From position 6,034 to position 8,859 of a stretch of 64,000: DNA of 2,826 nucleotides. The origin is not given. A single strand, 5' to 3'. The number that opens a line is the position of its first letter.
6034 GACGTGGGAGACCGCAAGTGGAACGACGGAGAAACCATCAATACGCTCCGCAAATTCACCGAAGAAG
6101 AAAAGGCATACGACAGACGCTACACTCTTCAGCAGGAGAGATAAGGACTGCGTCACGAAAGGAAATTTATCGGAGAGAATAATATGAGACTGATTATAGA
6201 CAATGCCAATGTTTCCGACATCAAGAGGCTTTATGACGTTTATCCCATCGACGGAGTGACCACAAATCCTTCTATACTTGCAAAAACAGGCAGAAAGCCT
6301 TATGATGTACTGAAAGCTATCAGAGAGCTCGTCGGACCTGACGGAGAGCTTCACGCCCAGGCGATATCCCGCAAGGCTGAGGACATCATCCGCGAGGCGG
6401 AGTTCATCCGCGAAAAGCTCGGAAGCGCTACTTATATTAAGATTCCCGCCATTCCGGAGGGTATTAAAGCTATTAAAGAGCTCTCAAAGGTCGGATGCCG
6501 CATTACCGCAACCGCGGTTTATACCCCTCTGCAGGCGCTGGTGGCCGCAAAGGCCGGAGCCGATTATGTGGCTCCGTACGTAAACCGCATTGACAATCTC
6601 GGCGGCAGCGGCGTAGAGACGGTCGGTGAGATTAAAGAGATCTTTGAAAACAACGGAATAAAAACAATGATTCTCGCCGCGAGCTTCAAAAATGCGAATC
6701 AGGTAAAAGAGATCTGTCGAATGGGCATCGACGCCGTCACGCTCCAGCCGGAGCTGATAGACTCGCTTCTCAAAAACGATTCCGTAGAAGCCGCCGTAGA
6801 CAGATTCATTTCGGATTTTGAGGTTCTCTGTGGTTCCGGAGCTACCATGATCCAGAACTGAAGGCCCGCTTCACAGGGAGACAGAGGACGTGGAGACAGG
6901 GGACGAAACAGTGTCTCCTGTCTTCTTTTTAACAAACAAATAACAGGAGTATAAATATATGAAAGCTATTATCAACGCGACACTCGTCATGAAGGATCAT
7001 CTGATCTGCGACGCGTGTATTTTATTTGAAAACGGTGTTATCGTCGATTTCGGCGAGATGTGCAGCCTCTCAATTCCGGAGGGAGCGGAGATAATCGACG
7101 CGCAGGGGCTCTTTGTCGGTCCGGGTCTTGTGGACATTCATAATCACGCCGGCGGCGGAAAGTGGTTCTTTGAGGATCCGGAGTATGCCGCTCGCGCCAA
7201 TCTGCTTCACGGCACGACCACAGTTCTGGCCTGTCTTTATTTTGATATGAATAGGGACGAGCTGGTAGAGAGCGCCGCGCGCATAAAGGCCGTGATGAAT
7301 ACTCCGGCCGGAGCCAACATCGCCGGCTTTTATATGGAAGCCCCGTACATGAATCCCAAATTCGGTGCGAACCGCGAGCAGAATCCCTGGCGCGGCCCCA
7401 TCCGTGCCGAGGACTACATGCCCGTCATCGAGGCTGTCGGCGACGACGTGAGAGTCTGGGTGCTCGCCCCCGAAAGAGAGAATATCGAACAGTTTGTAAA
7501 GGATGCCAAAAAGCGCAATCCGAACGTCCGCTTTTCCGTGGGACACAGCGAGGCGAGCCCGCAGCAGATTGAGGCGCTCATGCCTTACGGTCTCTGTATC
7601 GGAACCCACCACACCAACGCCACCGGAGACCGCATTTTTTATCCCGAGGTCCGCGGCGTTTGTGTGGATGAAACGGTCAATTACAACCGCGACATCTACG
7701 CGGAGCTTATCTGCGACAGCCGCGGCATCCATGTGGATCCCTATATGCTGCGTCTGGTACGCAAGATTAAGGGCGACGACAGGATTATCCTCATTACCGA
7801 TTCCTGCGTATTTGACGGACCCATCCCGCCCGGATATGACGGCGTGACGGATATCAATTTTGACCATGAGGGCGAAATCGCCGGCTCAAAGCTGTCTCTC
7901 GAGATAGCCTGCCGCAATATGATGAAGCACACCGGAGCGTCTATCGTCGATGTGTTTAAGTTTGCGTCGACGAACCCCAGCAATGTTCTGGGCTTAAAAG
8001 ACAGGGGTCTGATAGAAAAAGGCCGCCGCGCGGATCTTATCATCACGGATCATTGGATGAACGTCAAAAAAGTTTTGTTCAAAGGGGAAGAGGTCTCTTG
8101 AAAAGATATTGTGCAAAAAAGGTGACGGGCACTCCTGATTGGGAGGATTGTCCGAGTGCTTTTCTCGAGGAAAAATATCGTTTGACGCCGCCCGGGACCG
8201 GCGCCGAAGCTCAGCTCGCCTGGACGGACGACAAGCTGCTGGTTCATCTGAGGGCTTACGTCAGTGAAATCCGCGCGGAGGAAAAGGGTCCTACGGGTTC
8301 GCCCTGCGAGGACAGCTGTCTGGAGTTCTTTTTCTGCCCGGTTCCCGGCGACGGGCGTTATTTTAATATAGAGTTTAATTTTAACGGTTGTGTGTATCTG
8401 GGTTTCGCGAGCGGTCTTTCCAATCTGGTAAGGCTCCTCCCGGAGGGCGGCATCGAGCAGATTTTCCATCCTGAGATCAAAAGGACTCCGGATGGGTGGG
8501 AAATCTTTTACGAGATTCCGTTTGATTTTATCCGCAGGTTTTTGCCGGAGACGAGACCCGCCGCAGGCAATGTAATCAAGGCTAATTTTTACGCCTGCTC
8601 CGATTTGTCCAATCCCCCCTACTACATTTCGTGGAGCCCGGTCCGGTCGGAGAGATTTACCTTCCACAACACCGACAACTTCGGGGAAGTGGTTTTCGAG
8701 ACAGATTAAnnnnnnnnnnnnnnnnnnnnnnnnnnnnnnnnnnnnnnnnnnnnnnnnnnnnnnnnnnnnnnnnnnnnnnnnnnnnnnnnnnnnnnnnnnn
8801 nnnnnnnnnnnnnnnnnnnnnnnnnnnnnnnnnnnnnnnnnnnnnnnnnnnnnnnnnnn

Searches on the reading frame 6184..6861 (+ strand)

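Call 8: search_protein_families(library=pfam, proteins=[window:6184-6861:+])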
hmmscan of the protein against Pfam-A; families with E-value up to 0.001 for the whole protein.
window:6184-6861:+ (225 aa): 1 family
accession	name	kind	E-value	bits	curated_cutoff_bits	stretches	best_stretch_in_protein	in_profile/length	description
PF00923.25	TAL_FSA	-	4.5e-52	177.6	27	1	4-203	2-240/285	Transaldolase/Fructose-6-phosphate aldolase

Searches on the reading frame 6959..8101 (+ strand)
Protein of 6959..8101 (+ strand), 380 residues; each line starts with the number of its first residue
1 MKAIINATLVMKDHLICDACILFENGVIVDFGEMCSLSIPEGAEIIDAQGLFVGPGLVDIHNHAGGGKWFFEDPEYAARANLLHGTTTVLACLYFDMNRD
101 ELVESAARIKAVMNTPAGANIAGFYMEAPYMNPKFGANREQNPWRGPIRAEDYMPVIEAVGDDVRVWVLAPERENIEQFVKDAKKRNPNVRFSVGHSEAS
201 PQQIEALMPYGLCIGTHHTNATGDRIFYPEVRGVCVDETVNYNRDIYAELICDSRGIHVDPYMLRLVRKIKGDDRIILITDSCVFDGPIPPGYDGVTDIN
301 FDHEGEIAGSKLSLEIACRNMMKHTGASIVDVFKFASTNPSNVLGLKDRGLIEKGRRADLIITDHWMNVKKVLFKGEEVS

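Call 8: search_protein_families(library=pfam, proteins=[window:6959-8101:+])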
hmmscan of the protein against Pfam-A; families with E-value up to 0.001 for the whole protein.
window:6959-8101:+ (380 aa): 2 families
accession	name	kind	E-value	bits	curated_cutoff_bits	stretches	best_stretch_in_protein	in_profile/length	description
PF01979.26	Amidohydro_1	-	9.3e-17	61.7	25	1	53-379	2-345/345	Amidohydrolase family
PF07969.17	Amidohydro_3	-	4e-12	46.8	29.7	2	44-90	1-48/472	Amidohydrolase family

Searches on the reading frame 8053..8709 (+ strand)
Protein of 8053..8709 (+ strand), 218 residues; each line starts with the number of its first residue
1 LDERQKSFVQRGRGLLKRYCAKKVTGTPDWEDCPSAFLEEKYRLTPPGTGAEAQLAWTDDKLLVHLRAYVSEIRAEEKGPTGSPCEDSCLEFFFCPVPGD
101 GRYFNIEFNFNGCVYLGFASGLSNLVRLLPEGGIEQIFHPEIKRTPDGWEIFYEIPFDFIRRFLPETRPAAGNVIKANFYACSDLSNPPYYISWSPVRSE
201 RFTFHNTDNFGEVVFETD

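Call 8: search_protein_families(library=pfam, proteins=[window:8053-8709:+])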
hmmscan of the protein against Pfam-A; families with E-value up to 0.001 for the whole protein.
window:8053-8709:+ (218 aa): 1 family
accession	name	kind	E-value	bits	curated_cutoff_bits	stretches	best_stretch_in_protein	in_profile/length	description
PF16011.10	CBM9_2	-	2e-23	83.6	25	1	52-215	32-199/199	Carbohydrate-binding family 9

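Call 18: find_encoding_contigs(protein=window:8053-8709:+, flank=3000, max_places=10)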
Protein window:8053-8709:+ (218 aa): no gene with exactly this product is on record in the collection.

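Call 21: find_encoding_contigs(protein=window:8098-8706:+, flank=3000, max_places=10)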
Protein seq(203 aa) (203 aa): 3 contigs read that carry it; 3 places shown.
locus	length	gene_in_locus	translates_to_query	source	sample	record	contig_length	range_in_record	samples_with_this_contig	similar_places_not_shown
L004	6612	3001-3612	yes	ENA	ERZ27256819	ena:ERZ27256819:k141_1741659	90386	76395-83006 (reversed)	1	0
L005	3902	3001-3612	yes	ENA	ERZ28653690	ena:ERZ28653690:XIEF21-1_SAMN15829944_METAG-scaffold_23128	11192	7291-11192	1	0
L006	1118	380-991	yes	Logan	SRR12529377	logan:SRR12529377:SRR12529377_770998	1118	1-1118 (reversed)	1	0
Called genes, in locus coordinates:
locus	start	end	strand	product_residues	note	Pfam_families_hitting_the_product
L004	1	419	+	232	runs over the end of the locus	PF00121:TIM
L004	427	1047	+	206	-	PF01894:YjbQ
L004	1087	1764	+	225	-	PF00923:TAL_FSA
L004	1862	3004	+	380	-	PF07969:Amidohydro_3 (faint), PF01979:Amidohydro_1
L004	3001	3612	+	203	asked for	PF16011:CBM9_2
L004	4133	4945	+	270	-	PF00596:Aldolase_II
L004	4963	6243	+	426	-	PF00370:FGGY_N, PF02782:FGGY_C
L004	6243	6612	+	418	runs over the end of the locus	PF06134:RhaA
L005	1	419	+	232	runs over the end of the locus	PF00121:TIM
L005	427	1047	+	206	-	PF01894:YjbQ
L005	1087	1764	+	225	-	PF00923:TAL_FSA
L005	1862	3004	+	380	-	PF07969:Amidohydro_3 (faint), PF01979:Amidohydro_1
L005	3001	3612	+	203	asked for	PF16011:CBM9_2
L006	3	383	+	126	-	?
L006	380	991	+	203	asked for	PF16011:CBM9_2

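Call 67: find_homologous_proteins(query=window:8098-8706:+, max_evalue=1e-60)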
Query seq(203 aa) (203 aa): 54 proteins with E <= 1e-60 among 244 candidates.
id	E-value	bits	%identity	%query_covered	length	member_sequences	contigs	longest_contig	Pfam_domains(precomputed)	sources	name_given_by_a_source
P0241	1.3e-135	468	97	100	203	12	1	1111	PF16011.11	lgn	-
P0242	5.3e-83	296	63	99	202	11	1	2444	PF16011.11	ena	-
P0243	2.3e-79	284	57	99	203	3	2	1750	PF16011.11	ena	-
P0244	1.8e-73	265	55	99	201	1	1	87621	PF16011.11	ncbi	-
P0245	8.1e-73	263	58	99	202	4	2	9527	PF16011.11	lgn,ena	-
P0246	5.4e-72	260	57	99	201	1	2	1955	PF16011.11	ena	-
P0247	9.9e-72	259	57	99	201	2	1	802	PF16011.11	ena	-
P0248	6.7e-70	253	55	99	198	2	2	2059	PF16011.11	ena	-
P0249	6.9e-70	253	56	99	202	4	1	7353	PF16011.11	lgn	-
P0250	7.5e-70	253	56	98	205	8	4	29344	PF16011.11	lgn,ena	-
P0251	2.7e-69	251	54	98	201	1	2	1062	PF16011.11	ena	-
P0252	4.5e-69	251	53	99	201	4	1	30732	PF16011.11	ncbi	-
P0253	1.7e-68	249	56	99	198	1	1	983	PF16011.11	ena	-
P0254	1.7e-68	249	58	91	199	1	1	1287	PF16011.11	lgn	-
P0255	3.0e-68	248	53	100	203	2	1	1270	PF16011.11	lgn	-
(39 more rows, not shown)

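Call 68: find_encoding_contigs(protein=P0241, flank=2500, max_places=10)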
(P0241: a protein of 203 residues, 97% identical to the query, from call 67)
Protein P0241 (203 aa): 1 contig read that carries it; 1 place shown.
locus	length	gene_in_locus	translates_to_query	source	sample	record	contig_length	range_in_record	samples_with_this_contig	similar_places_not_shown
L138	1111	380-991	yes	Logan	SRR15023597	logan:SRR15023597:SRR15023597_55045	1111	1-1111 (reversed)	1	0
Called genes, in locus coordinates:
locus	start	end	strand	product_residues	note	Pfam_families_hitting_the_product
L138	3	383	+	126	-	?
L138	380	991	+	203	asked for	PF16011:CBM9_2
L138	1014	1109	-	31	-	?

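Call 69: list_cluster_members(proteins=[P0241])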
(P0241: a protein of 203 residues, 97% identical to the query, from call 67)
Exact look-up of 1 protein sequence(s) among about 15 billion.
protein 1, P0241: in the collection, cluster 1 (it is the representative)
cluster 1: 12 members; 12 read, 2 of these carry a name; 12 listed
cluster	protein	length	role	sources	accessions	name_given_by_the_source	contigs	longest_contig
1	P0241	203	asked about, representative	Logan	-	-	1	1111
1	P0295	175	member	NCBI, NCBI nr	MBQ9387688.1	MAG: hypothetical protein IJU01_03390 [Lachnospiraceae bacterium] | hypothetical protein [Lachnospiraceae bacterium]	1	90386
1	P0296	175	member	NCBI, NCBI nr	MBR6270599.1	MAG: carbohydrate-binding family 9-like protein [Lachnospiraceae bacterium] | carbohydrate-binding family 9-like protein [Lachnospiraceae bacterium]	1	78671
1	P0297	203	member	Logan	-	-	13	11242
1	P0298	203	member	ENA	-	-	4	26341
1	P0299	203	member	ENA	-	-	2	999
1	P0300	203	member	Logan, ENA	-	-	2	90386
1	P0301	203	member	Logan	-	-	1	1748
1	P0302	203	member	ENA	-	-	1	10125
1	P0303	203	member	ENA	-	-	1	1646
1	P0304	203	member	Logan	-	-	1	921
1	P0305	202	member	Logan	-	-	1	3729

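Call 70: find_encoding_contigs(protein=P0297, flank=1500, max_places=10)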
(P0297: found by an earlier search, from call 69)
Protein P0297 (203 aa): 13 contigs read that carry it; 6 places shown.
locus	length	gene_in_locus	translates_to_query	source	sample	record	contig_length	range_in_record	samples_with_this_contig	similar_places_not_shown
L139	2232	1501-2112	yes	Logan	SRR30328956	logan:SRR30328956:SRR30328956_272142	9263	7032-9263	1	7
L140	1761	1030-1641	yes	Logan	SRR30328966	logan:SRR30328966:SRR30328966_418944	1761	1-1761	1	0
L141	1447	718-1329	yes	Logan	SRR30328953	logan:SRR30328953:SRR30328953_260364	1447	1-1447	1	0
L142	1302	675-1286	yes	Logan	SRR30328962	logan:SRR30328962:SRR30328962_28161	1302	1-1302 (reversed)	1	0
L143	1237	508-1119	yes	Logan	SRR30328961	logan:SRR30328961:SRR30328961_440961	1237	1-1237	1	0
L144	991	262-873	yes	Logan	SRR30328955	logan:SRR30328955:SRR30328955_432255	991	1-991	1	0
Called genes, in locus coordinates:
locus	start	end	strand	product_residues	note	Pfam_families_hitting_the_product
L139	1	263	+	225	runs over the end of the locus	PF00923:TAL_FSA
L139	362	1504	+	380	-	PF07969:Amidohydro_3 (faint), PF01979:Amidohydro_1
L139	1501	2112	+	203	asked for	PF16011:CBM9_2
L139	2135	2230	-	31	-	?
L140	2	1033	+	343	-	?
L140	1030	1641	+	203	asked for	PF16011:CBM9_2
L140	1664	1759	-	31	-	?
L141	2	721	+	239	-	?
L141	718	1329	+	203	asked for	PF16011:CBM9_2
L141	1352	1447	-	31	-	?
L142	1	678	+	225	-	?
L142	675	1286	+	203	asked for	PF16011:CBM9_2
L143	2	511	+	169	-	?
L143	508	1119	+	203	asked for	PF16011:CBM9_2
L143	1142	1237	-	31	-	?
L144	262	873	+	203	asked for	PF16011:CBM9_2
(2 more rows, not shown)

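Call 72: find_encoding_contigs(protein=P0305, flank=3000, max_places=10)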
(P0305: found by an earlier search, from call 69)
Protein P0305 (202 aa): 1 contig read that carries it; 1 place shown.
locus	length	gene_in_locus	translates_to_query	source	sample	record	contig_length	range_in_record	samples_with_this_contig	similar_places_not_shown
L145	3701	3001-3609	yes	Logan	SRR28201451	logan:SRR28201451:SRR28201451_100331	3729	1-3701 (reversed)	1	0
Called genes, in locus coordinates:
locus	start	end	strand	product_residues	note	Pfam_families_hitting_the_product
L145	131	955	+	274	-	PF20434:BD-FAE, PF07859:Abhydrolase_3, PF01738:DLH (faint), PF00326:Peptidase_S9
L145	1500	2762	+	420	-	PF00465:Fe-ADH, PF13685:Fe-ADH_2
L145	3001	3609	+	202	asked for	PF16011:CBM9_2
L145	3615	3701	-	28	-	?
